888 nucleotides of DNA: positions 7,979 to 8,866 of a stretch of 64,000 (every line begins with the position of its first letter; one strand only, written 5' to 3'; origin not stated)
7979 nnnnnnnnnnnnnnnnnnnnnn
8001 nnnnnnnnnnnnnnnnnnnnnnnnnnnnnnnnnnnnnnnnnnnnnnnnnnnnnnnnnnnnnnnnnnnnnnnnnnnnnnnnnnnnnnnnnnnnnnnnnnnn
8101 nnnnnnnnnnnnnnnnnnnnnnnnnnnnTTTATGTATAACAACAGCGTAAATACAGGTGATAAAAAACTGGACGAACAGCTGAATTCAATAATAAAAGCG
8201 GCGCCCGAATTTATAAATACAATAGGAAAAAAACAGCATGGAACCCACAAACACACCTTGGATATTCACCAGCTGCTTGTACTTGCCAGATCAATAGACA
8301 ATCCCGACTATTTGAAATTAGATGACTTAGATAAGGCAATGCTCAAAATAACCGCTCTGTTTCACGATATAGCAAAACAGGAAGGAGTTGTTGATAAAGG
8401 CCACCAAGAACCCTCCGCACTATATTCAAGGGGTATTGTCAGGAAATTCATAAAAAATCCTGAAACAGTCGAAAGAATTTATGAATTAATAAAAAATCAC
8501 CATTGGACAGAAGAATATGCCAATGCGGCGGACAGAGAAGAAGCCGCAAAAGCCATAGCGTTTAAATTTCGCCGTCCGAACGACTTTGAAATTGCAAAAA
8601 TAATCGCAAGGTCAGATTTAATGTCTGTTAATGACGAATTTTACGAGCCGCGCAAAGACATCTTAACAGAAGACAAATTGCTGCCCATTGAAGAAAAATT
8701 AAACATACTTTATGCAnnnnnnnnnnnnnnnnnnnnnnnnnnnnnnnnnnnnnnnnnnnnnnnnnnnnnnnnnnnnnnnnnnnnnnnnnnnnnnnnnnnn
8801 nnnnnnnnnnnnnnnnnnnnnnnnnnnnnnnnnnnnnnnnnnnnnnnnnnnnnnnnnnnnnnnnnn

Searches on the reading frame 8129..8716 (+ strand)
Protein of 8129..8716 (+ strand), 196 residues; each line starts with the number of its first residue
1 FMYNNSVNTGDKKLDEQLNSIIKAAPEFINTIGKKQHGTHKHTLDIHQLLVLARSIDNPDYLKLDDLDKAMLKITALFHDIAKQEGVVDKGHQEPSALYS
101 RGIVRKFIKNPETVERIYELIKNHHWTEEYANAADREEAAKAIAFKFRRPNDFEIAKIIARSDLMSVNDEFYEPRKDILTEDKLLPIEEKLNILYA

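Call 81: search_solved_structures(query=window:8129-8716:+, max_evalue=10)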
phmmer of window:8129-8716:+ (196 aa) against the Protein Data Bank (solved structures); distinct sequences matched with E-value up to 10: 4.
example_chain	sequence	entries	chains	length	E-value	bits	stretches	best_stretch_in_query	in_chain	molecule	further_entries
3zco_A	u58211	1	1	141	0.68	12.8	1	24-70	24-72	REGULATORY PROTEIN SIR3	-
6dk9_A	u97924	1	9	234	1.1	12.1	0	60-85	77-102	DNA damage-inducible protein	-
6dka_A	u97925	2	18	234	1.1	12.1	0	60-85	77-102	DNA damage-inducible protein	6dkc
6dkd_A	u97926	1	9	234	1.2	12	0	60-85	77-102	DNA damage-inducible protein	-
